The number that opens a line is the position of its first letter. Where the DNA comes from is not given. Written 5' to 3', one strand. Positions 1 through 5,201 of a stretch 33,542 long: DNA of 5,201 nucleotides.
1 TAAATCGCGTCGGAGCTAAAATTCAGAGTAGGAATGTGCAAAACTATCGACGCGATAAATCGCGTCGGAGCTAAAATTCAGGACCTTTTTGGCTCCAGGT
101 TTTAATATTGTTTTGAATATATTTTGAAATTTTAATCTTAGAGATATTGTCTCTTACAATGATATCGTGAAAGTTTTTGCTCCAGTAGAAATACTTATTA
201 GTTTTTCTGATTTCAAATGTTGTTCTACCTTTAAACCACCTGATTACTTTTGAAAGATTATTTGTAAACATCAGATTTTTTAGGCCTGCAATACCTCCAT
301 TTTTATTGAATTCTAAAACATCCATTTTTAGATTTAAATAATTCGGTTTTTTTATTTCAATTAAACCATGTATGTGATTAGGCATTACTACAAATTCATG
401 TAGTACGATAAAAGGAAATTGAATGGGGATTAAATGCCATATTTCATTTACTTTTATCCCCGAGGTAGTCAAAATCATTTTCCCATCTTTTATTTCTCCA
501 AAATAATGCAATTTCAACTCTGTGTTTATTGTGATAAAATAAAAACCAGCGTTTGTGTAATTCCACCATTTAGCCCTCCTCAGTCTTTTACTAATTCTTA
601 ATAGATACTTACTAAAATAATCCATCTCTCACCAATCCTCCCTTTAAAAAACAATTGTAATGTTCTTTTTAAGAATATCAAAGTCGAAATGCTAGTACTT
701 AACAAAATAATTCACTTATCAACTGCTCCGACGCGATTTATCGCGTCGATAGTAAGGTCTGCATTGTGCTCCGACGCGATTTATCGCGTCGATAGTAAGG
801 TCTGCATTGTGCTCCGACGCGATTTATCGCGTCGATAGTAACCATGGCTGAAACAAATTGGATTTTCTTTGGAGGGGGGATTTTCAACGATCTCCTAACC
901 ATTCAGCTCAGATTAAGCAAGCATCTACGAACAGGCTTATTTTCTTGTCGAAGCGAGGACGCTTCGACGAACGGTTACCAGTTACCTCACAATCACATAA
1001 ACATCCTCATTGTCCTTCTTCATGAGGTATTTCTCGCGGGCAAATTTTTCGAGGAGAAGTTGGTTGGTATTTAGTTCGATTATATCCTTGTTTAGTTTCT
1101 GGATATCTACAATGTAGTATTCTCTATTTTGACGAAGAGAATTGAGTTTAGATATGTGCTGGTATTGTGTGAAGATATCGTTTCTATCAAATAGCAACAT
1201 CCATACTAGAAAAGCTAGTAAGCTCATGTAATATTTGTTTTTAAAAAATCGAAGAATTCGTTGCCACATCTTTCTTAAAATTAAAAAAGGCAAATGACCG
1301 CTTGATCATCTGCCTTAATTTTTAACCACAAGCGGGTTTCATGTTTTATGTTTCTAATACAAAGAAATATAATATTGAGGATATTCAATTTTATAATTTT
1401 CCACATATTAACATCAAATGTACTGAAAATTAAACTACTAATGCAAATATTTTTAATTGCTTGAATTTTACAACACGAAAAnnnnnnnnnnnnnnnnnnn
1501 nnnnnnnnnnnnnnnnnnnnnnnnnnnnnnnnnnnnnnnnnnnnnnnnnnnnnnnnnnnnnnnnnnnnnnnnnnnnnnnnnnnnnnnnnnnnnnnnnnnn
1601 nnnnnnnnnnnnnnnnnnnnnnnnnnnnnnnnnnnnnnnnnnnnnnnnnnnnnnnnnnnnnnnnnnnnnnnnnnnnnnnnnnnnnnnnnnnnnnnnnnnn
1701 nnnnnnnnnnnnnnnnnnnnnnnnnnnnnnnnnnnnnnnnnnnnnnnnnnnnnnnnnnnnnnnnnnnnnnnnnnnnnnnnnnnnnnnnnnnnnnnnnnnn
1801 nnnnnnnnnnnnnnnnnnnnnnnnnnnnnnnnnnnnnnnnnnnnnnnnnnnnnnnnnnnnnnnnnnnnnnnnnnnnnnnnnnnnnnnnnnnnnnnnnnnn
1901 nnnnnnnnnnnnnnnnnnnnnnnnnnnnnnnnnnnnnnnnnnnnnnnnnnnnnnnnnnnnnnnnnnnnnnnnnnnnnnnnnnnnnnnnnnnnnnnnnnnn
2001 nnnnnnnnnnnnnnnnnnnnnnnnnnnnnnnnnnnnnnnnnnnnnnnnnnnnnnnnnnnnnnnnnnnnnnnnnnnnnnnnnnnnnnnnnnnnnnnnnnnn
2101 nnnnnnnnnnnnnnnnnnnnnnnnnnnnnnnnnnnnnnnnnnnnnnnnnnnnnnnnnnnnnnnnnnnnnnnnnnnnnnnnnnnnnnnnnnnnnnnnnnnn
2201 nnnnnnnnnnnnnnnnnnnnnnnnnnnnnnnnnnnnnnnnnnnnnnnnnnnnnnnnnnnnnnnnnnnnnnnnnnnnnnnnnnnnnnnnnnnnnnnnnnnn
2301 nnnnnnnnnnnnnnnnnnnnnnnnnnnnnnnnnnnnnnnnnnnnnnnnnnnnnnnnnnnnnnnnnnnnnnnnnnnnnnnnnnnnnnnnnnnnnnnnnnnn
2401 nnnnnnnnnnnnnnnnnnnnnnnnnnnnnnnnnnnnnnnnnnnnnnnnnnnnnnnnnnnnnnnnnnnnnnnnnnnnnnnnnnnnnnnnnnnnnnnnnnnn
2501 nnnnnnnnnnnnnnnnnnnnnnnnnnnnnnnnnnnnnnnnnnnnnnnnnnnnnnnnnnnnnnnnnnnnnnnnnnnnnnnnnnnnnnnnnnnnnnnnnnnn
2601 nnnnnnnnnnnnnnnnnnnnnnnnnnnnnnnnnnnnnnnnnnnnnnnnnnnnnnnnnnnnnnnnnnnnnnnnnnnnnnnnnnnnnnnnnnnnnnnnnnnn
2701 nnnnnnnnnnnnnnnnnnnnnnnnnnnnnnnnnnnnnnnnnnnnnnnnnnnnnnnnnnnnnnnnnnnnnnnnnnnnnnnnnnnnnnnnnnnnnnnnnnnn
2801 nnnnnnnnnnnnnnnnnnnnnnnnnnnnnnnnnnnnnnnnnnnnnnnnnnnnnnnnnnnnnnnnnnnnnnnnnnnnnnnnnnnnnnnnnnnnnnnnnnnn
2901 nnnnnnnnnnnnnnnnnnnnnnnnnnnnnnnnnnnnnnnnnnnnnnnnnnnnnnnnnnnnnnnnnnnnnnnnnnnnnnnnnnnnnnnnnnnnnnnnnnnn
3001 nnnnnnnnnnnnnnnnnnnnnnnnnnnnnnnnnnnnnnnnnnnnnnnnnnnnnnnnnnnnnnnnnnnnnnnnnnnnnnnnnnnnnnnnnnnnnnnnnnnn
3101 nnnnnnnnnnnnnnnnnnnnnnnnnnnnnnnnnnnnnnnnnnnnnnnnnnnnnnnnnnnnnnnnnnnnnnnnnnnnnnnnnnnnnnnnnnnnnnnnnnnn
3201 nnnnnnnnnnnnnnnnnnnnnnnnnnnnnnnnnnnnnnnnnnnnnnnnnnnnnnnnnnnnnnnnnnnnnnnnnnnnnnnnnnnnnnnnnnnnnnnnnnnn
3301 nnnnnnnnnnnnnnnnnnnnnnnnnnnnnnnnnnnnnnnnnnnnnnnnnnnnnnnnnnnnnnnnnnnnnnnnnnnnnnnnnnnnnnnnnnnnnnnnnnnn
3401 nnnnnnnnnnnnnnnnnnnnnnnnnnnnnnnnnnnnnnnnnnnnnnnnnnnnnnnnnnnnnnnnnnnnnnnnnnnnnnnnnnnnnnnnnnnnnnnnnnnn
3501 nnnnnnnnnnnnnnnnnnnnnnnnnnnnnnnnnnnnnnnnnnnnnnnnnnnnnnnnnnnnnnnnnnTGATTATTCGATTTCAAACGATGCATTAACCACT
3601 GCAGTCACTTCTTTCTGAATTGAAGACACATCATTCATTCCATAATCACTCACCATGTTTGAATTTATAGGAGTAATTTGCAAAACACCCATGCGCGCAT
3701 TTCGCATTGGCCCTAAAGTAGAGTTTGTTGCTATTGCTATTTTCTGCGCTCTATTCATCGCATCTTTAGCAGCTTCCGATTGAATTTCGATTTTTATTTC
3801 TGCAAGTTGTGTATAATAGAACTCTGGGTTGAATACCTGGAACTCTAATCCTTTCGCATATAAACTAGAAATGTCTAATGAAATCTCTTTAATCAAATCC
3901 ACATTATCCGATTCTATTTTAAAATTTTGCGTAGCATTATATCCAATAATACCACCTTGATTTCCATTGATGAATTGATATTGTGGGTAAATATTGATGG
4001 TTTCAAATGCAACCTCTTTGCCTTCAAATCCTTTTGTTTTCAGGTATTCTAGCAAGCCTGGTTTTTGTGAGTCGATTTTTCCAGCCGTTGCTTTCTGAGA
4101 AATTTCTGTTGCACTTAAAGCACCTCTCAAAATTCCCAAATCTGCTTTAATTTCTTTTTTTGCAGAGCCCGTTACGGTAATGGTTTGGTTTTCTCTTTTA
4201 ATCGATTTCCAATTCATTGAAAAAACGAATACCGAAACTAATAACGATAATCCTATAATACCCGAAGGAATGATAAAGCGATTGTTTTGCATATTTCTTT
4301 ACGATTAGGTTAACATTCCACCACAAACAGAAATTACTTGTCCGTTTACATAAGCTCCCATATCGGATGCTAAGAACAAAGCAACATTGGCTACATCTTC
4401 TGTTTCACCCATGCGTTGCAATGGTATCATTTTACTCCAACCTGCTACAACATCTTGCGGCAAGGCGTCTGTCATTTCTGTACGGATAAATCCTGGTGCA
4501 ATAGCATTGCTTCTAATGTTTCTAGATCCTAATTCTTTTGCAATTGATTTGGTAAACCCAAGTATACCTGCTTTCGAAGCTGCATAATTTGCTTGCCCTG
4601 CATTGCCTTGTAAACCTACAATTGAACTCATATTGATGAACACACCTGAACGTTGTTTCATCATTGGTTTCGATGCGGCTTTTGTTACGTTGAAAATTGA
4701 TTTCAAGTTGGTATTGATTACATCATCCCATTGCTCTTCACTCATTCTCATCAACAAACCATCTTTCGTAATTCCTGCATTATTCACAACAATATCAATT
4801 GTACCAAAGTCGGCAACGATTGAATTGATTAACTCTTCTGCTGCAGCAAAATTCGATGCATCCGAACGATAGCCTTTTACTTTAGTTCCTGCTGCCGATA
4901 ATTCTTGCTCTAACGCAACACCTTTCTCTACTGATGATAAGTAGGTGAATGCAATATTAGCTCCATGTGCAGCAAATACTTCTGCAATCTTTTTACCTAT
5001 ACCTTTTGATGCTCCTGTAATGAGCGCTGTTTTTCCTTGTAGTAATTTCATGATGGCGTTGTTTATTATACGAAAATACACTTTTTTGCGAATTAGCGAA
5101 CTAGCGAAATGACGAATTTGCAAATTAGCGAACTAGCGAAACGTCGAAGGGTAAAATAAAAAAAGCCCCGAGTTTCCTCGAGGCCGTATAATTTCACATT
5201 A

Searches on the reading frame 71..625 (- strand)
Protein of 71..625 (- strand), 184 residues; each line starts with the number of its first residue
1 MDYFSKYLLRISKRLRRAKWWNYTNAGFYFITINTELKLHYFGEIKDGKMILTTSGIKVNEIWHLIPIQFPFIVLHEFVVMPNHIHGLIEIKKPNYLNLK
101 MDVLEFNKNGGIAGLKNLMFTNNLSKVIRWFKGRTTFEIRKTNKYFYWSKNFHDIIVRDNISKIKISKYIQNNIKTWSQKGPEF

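Call 40: search_protein_families(library=pfam, proteins=[window:71-625:-], max_evalue=0.01)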
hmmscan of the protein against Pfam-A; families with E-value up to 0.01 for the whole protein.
window:71-625:- (184 aa): 1 family
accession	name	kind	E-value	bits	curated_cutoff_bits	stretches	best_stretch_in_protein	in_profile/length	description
PF01797.21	Y1_Tnp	-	3.2e-06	27.7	23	1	122-173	63-121/121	Transposase IS200 like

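Call 51: search_protein_families(library=ncbifam, proteins=[window:71-625:-])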
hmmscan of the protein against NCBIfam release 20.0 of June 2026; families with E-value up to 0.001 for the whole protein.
window:71-625:- (184 aa): 1 family
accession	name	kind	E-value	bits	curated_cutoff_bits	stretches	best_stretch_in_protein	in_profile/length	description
NF047646.1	REP_Tyr_transpos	equivalog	9e-08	32.1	80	0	23-94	6-68/146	REP-associated tyrosine transposase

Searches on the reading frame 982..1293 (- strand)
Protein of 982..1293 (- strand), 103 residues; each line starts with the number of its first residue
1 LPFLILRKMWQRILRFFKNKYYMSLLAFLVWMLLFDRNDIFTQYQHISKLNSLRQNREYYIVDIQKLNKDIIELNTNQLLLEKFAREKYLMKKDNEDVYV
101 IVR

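Call 40: search_protein_families(library=pfam, proteins=[window:982-1293:-], max_evalue=0.01)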
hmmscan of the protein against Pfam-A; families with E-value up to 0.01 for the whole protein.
window:982-1293:- (103 aa): 1 family
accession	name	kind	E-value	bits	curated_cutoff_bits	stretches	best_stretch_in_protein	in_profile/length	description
PF04977.20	DivIC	-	3.5e-06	27.2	28.9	1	25-102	1-78/80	Septum formation initiator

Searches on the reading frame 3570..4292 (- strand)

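Call 13: search_protein_families(library=pfam, proteins=[window:3570-4292:-])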
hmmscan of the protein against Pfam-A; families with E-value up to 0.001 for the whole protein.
window:3570-4292:- (240 aa): 1 family
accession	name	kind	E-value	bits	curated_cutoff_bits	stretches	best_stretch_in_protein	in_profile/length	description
PF04402.19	SIMPL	-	4.8e-26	92.7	25.2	1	38-237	1-205/205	Protein of unknown function (DUF541)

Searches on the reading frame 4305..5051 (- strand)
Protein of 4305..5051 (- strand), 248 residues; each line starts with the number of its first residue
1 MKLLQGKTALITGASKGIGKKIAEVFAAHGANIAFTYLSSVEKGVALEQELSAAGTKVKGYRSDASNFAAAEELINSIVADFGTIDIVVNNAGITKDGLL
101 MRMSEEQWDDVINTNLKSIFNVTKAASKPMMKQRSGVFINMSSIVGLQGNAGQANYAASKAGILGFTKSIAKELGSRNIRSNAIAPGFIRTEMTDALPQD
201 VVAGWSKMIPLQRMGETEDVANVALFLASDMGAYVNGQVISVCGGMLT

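Call 13: search_protein_families(library=pfam, proteins=[window:4305-5051:-])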
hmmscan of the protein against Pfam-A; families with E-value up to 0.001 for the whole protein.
window:4305-5051:- (248 aa): 4 families
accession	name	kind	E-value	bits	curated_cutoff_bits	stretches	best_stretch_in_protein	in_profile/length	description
PF13561.12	adh_short_C2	-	1.9e-67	227.8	27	1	13-246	1-235/236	Enoyl-(Acyl carrier protein) reductase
PF00106.31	adh_short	-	3.5e-58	196.8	26.6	1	7-199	1-192/195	short chain dehydrogenase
PF08659.16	KR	-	1.6e-24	87.2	22.6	1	8-163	2-156/180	KR domain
PF23441.1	SDR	-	5.1e-05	23.2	27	1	5-245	6-254/258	SDR-like rossmann domain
